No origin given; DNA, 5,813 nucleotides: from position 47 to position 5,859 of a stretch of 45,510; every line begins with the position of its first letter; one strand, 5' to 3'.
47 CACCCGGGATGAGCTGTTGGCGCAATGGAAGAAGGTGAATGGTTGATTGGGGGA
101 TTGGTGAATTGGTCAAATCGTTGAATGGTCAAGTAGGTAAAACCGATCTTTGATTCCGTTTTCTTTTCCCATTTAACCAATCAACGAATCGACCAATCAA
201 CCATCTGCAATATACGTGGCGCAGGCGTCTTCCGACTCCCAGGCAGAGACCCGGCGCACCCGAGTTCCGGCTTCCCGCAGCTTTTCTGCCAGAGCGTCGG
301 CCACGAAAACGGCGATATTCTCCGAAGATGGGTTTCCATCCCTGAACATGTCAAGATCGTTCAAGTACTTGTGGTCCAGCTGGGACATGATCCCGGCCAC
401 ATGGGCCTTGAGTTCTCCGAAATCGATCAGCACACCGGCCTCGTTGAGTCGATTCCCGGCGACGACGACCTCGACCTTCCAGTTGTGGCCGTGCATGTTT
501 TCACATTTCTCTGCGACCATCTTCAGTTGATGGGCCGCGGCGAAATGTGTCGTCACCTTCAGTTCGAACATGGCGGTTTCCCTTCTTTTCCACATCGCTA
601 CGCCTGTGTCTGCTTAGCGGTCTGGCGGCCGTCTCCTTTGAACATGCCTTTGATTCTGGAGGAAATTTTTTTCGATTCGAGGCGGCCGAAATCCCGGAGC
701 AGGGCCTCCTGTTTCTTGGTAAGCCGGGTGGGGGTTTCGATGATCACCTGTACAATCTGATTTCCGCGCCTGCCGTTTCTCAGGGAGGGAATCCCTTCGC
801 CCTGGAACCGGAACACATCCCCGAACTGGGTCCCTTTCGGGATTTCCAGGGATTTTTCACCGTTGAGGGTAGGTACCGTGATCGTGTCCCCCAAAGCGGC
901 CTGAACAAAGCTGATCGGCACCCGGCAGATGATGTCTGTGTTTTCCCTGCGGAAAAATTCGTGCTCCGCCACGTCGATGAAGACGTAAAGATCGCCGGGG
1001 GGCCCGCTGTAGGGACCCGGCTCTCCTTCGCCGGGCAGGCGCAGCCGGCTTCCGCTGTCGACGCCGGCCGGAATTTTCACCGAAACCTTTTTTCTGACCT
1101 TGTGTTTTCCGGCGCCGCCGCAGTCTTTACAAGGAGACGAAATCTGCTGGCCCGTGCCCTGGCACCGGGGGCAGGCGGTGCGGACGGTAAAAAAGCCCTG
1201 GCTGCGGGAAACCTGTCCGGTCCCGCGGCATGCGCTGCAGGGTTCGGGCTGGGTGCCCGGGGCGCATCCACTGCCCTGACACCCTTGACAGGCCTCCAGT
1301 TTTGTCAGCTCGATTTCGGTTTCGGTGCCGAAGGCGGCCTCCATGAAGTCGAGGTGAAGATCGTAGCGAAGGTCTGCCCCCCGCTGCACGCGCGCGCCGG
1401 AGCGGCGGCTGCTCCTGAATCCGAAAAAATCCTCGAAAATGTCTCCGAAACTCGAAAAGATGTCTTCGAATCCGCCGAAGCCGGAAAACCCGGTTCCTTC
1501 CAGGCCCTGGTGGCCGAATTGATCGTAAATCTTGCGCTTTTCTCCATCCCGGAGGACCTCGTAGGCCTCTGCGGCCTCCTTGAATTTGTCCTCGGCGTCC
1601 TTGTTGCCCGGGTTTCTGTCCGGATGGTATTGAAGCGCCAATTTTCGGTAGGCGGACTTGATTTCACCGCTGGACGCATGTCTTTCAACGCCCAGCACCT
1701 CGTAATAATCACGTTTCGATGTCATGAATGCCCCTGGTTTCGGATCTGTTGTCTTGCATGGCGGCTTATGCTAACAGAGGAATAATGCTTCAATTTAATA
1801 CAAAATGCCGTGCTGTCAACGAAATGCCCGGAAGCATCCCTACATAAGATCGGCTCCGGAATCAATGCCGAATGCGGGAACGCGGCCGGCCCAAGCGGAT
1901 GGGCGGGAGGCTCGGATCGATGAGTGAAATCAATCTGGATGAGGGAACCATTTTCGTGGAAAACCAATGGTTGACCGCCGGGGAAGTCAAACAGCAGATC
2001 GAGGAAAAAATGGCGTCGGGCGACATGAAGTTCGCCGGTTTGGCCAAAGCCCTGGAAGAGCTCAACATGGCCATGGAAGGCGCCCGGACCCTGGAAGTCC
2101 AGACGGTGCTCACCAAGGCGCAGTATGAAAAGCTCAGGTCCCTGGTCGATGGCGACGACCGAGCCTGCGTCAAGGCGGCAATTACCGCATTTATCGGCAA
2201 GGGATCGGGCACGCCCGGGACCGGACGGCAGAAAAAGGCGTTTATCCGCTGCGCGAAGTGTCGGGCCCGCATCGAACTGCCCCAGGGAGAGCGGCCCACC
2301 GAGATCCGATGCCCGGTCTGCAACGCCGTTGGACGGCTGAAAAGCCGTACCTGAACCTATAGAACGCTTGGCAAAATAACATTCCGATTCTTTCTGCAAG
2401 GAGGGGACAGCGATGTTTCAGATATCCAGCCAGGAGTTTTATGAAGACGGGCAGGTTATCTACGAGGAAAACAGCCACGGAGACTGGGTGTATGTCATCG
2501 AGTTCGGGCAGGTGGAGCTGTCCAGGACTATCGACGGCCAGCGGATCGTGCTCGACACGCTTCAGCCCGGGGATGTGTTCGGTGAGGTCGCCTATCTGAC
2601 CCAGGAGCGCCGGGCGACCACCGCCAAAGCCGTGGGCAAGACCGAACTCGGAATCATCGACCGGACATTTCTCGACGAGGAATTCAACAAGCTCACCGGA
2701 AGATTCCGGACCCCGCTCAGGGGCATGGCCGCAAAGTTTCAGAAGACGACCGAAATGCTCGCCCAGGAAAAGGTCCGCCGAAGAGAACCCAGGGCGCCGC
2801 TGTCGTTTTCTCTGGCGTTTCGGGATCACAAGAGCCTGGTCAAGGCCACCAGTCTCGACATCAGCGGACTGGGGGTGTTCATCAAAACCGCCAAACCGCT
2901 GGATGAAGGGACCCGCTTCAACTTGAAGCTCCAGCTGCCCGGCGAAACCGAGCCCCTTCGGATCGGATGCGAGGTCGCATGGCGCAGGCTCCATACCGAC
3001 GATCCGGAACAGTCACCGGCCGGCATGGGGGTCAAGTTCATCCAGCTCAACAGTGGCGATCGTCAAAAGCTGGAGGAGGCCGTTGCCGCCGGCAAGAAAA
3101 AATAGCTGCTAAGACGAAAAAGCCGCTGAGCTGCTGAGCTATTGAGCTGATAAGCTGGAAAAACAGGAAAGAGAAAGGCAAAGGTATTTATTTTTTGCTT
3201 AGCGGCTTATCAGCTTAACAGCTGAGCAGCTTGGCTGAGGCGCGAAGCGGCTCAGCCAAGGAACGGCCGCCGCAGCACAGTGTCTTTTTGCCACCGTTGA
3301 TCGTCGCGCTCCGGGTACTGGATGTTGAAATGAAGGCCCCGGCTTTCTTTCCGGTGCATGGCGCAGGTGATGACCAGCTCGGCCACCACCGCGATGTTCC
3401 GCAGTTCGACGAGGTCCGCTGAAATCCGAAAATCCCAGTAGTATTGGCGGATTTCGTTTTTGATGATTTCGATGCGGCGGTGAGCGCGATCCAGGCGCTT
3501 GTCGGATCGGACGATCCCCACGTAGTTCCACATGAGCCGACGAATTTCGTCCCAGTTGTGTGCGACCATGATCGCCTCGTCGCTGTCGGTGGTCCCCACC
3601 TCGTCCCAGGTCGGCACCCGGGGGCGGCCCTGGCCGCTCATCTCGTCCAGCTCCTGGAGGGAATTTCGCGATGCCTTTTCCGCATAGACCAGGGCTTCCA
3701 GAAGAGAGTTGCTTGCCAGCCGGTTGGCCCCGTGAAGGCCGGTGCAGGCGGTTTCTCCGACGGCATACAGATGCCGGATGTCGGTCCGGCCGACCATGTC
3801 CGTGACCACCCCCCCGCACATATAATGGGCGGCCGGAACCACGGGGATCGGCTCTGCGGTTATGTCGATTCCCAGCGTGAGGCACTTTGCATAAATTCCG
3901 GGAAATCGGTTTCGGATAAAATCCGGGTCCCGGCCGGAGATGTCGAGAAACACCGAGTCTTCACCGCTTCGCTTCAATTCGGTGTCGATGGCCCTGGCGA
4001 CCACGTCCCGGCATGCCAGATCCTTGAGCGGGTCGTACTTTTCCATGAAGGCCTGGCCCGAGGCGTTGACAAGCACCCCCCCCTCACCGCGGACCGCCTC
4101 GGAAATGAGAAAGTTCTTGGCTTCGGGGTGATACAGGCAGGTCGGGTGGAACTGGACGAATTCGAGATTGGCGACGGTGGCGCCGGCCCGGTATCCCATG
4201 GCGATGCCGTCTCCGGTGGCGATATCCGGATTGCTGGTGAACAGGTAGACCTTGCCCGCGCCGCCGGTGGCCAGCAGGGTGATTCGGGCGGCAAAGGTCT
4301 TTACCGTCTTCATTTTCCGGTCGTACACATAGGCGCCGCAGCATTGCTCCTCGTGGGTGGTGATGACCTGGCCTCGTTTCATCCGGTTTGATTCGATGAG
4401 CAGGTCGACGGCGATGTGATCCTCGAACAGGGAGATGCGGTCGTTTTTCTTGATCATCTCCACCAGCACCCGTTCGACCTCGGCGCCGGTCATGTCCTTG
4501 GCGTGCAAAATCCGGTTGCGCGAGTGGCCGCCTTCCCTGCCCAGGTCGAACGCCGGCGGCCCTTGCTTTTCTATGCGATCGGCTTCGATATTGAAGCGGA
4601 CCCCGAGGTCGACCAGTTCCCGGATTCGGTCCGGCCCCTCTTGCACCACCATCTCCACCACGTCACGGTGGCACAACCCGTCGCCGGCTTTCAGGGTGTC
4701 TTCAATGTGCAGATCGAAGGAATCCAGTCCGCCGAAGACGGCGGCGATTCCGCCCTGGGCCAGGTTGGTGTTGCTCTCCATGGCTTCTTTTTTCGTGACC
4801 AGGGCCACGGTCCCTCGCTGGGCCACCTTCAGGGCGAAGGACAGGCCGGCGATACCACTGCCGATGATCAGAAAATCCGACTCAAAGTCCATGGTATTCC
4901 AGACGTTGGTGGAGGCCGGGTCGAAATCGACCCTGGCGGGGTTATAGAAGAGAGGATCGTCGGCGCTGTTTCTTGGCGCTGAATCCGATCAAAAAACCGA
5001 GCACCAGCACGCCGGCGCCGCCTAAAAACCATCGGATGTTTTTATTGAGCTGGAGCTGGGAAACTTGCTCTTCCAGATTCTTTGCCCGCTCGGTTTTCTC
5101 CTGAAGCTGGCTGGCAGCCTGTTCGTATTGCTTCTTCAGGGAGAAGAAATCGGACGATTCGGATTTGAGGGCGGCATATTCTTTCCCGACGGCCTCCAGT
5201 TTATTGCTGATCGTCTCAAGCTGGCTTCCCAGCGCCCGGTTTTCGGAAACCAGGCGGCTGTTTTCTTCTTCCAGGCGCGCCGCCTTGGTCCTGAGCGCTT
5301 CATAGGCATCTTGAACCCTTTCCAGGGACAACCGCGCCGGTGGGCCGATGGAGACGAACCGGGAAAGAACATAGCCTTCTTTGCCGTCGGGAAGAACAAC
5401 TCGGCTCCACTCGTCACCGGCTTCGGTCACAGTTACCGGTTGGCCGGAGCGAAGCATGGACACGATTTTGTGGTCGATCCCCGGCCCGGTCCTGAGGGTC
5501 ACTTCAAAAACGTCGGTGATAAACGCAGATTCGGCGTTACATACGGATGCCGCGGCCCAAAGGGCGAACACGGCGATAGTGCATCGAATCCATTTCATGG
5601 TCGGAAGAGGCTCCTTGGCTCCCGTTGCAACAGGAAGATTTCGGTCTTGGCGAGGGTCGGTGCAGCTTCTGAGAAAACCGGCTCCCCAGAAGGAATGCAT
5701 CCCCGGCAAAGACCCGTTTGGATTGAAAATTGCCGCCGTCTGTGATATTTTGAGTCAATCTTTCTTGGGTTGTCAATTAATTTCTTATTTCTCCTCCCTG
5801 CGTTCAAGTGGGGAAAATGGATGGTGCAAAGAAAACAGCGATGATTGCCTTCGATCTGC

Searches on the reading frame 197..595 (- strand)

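Call 91: search_protein_families(library=pfam, proteins=[window:197-595:-], max_evalue=0.01)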
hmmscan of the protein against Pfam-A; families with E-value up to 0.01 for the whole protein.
window:197-595:- (132 aa): 1 family
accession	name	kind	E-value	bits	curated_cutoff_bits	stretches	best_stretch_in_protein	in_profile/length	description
PF01242.24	PTPS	-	3.5e-39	133.9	22.4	1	12-128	2-118/121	6-pyruvoyl tetrahydropterin synthase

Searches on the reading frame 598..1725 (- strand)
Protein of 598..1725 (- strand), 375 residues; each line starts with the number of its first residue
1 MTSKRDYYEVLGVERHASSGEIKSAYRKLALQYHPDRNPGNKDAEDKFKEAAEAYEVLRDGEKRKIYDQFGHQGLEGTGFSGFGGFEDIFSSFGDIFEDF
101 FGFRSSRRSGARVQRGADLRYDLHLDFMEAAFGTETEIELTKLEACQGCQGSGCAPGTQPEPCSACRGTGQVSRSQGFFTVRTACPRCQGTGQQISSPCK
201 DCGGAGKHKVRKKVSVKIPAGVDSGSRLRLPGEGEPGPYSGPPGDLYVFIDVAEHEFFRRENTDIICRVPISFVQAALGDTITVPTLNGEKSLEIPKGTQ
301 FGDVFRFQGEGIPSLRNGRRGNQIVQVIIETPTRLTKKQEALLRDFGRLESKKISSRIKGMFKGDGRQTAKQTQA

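Call 11: search_protein_families(library=pfam, proteins=[window:598-1725:-], max_evalue=0.001)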
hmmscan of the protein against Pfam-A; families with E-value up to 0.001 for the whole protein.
window:598-1725:- (375 aa): 3 families
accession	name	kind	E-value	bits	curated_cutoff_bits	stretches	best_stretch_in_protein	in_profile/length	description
PF01556.23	DnaJ_C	-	2e-51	174.5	26.6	1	119-332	1-152/152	DnaJ C terminal domain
PF00226.36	DnaJ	-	3e-28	98.1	27.8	1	6-68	1-63/63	DnaJ domain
PF00684.25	DnaJ_CXXCXGXG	-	8.3e-13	48.8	32.7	1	146-206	1-65/65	DnaJ central domain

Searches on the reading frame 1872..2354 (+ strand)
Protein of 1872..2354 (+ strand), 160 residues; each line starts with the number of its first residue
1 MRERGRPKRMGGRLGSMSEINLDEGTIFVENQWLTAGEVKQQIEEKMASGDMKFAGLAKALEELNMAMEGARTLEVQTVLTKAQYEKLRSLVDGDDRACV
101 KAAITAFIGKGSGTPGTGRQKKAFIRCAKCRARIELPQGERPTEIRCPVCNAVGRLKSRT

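Call 91: search_protein_families(library=pfam, proteins=[window:1872-2354:+], max_evalue=0.01)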
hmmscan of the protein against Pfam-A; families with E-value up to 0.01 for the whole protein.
window:1872-2354:+ (160 aa): 1 family
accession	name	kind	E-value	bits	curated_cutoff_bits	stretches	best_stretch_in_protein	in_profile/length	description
PF19134.6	DUF5817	-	0.0098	16.3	31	0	125-155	4-32/57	Domain of unknown function (DUF5817)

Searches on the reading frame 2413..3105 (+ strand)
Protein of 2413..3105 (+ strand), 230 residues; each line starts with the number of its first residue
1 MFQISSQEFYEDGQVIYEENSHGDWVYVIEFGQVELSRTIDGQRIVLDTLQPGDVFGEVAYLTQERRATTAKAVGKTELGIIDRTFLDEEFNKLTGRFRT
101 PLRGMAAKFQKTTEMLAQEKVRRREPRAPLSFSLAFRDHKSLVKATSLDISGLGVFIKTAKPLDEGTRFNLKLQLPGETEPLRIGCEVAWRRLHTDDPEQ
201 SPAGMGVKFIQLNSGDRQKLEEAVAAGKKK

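Call 11: search_protein_families(library=pfam, proteins=[window:2413-3105:+], max_evalue=0.001)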
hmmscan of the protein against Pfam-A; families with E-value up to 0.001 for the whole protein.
window:2413-3105:+ (230 aa): 2 families
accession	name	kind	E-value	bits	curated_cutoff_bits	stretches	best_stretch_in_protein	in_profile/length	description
PF00027.35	cNMP_binding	-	6.6e-19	68.1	27.5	1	8-90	2-85/89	Cyclic nucleotide-binding domain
PF07238.19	PilZ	-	7.1e-16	58.8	22.5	1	122-225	2-101/102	PilZ domain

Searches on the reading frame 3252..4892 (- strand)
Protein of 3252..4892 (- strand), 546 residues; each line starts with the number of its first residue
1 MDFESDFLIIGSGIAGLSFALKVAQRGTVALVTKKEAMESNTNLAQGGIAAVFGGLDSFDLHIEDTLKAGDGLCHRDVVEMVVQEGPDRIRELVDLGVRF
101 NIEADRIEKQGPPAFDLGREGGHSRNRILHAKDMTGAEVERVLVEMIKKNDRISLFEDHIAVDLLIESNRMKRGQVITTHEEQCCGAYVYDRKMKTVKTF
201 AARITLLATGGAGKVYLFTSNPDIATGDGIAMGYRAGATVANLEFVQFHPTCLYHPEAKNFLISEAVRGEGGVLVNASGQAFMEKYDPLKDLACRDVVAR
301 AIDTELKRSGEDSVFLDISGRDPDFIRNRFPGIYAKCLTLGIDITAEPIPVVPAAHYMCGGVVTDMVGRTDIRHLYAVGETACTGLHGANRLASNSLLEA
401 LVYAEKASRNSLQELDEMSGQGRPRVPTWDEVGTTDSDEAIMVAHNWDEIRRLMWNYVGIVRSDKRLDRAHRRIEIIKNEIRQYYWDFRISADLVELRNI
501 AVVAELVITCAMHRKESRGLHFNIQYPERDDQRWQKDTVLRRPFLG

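Call 11: search_protein_families(library=pfam, proteins=[window:3252-4892:-], max_evalue=0.001)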
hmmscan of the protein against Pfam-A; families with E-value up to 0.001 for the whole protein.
window:3252-4892:- (546 aa): 4 families
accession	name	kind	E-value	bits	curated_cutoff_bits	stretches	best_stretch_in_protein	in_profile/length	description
PF00890.30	FAD_binding_2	-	6.1e-98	329.2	20.4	1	6-397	1-414/414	FAD binding domain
PF02910.25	Succ_DH_flav_C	-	8.1e-18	65.1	20.8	1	448-540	2-100/130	Fumarate reductase flavoprotein C-term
PF07992.20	Pyr_redox_2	-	8.6e-06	25.8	26.1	0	6-36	2-33/291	Pyridine nucleotide-disulphide oxidoreductase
PF01266.30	DAO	-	1e-05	25.7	27.9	1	6-91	1-58/353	FAD dependent oxidoreductase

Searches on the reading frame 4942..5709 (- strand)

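Call 91: search_protein_families(library=pfam, proteins=[window:4942-5709:-], max_evalue=0.01)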
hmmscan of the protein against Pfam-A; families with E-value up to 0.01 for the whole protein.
window:4942-5709:- (255 aa): 6 families
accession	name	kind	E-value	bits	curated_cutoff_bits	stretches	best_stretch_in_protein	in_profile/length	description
PF08239.17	SH3_3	-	3.8e-13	49.8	27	1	70-120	3-54/54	Bacterial SH3 domain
PF06347.19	SH3_4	-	5.3e-08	32.9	24.1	1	69-117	4-52/56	Bacterial SH3 domain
PF06785.16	UPF0242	-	1.1e-05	26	33.5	1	128-220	91-184/194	Uncharacterised protein family (UPF0242) N-terminus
PF18348.7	SH3_16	-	0.00041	20.5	25.8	1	72-116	1-46/49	Bacterial dipeptidyl-peptidase Sh3 domain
PF12325.13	TMF_TATA_bd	-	0.0014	19.2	29.1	1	129-219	14-104/115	TATA element modulatory factor 1 TATA binding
PF24319.2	DUF7491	-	0.0023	18.5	30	1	131-186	32-87/90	Coiled-coil region of unknown function (DUF7491)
